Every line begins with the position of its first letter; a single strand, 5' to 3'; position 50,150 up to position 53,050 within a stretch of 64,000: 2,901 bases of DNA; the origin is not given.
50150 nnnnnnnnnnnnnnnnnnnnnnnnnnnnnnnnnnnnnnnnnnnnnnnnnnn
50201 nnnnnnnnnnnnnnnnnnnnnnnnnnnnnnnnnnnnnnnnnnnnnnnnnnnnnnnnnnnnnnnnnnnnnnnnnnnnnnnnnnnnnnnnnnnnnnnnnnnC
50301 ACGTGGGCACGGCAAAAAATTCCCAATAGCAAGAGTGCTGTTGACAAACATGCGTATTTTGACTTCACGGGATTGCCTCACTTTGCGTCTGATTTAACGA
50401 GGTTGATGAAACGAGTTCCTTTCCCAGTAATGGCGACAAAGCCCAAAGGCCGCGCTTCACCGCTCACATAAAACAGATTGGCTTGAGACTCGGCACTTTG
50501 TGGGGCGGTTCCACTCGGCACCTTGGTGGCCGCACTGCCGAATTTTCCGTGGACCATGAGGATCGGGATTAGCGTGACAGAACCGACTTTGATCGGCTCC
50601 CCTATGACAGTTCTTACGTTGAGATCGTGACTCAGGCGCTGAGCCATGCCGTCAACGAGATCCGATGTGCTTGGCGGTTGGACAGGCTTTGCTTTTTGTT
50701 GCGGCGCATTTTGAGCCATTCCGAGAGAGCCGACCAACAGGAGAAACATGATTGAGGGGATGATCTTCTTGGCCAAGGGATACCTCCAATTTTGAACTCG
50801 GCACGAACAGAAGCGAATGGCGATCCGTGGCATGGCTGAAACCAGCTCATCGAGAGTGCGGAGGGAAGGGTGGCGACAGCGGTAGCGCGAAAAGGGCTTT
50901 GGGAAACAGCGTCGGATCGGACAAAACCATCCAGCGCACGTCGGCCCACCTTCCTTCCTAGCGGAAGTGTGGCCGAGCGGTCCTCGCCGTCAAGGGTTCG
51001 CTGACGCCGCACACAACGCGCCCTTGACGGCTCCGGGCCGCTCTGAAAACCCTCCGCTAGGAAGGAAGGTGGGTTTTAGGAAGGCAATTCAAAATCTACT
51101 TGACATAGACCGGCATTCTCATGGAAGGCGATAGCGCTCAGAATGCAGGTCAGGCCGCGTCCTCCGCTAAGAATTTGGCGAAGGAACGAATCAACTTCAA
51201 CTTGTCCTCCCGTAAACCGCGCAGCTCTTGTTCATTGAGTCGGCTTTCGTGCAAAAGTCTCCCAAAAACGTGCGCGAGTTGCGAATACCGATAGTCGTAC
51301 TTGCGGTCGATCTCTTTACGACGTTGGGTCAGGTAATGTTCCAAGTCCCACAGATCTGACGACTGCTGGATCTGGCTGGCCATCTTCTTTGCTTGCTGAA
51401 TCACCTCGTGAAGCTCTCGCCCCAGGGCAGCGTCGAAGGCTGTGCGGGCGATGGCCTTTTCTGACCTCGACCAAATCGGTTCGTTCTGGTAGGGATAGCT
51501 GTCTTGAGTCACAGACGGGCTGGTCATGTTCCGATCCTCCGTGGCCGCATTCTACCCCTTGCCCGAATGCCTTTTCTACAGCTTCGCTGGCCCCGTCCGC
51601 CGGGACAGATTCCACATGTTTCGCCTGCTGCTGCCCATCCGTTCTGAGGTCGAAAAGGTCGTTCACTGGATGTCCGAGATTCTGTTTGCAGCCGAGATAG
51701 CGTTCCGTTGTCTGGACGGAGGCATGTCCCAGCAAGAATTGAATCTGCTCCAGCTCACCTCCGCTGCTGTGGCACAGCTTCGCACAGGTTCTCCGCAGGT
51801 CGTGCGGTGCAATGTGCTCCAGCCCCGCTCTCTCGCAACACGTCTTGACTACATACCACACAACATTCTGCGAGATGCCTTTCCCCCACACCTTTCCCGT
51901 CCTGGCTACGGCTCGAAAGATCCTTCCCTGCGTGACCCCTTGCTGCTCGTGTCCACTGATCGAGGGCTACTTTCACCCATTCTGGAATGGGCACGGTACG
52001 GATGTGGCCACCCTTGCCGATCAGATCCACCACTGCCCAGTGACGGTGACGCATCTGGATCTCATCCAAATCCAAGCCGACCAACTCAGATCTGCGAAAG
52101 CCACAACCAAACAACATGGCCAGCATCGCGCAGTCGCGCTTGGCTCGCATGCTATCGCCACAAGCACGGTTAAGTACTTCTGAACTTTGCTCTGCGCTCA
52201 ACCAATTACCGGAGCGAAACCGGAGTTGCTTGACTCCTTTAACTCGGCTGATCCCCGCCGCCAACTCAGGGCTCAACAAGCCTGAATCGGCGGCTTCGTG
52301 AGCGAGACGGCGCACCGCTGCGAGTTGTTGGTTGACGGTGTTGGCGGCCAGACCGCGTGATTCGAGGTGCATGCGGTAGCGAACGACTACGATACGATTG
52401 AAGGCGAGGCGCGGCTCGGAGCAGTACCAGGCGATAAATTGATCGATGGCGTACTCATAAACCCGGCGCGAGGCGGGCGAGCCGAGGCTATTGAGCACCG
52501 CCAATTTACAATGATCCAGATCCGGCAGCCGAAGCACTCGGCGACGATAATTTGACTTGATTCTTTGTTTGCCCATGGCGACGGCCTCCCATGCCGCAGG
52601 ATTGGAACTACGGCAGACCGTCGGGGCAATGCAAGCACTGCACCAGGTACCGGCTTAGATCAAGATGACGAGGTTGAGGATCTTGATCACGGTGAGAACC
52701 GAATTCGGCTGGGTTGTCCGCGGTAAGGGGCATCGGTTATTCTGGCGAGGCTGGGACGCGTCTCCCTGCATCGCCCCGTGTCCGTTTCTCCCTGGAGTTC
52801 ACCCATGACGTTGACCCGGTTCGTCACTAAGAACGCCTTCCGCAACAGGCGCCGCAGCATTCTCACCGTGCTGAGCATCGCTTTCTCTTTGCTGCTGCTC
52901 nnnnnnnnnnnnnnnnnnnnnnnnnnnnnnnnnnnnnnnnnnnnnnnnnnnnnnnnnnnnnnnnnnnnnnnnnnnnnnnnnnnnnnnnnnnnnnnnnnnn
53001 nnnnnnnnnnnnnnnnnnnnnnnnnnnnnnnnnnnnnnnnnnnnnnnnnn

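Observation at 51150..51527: Fluorescence-recovery-protein (FRP) family homologue in a non-phototrophic context, next to an integrase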

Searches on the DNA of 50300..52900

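Call 89: search_rna_families(source=window, start=50300, end=52900, threshold=evalue, max_evalue=1)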
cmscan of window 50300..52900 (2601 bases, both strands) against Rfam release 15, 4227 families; matches with E-value up to 1: 0.
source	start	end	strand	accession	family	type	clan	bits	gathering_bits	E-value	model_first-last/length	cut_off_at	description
